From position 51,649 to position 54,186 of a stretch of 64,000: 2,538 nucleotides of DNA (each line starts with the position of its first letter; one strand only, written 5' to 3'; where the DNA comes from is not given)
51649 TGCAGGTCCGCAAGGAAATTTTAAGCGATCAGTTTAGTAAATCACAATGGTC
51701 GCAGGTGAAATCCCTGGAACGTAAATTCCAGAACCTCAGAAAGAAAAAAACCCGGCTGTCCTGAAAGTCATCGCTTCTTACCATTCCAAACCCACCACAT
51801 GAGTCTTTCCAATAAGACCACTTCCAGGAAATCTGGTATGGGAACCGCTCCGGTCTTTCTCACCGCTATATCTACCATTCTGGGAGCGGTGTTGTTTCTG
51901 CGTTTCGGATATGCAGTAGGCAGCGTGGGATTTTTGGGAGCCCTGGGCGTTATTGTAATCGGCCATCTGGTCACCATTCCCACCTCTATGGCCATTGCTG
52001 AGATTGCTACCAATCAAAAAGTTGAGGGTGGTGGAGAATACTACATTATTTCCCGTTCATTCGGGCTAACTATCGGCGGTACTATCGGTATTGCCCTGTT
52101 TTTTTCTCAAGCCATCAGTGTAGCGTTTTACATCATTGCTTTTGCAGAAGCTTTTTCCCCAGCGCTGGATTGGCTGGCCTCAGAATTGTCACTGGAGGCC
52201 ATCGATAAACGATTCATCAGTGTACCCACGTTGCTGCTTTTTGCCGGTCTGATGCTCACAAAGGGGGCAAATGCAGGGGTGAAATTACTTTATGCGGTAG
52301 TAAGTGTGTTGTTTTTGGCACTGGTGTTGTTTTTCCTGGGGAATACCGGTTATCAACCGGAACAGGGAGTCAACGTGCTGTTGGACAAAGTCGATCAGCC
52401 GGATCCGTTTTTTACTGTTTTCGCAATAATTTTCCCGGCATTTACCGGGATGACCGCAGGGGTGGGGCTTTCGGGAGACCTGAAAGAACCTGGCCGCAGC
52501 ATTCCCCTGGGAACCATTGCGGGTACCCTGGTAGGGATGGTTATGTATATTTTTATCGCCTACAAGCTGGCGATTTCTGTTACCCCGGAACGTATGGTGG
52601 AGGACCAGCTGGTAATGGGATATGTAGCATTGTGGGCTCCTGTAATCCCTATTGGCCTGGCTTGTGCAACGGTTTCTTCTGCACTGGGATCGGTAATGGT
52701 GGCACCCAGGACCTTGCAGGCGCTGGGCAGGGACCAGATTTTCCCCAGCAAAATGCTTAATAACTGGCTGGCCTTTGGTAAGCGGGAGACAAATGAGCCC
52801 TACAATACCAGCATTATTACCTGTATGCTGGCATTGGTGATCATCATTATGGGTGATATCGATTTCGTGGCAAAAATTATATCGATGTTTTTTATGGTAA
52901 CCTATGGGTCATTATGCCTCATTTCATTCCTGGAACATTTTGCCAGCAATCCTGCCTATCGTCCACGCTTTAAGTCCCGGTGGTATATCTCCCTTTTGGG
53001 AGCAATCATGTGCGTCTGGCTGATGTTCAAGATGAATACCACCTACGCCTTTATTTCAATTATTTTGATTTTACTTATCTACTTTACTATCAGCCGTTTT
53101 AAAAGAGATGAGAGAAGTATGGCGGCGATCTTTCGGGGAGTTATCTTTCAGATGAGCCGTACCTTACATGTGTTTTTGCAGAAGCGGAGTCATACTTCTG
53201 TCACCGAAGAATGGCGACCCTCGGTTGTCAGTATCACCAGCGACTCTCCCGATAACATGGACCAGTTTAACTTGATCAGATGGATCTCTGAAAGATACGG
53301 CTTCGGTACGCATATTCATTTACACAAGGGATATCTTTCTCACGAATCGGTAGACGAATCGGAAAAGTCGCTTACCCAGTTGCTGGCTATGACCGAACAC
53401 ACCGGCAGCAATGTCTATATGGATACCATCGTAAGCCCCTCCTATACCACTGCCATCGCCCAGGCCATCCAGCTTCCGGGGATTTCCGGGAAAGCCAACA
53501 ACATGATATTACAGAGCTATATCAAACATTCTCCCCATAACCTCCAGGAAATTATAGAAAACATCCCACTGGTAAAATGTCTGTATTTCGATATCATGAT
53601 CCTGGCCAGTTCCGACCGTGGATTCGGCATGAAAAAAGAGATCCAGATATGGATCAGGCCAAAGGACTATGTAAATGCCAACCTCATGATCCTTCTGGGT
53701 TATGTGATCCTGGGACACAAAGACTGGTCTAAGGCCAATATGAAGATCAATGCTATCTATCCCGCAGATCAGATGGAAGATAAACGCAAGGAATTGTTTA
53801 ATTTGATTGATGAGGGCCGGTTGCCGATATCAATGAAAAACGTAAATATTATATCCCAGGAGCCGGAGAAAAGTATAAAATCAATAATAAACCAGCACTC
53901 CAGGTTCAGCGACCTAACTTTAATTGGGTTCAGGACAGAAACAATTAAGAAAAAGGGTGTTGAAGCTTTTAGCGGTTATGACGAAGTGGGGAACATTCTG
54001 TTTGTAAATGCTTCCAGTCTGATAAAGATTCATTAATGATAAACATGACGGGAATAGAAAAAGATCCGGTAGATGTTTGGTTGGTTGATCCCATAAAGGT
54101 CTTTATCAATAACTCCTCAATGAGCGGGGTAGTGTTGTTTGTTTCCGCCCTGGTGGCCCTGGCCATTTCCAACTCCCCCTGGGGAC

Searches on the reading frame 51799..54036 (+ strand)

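Call 82: search_protein_families(library=ncbifam, proteins=[window:51799-54036:+], max_evalue=0.00001)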
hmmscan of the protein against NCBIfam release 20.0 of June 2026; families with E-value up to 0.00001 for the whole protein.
window:51799-54036:+ (745 aa): 3 families
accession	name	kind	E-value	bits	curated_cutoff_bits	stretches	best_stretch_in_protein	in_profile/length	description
TIGR00930.1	2a30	subfamily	2.8e-84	284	953.4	2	268-577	375-678/936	K-Cl cotransporter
TIGR00909.1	2A0306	subfamily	4.6e-17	62.1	556.8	1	19-426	10-421/429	amino acid transporter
TIGR00906.1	2A0303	subfamily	9.7e-09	34.1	681.7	1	209-370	256-417/602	cationic amino acid transport permease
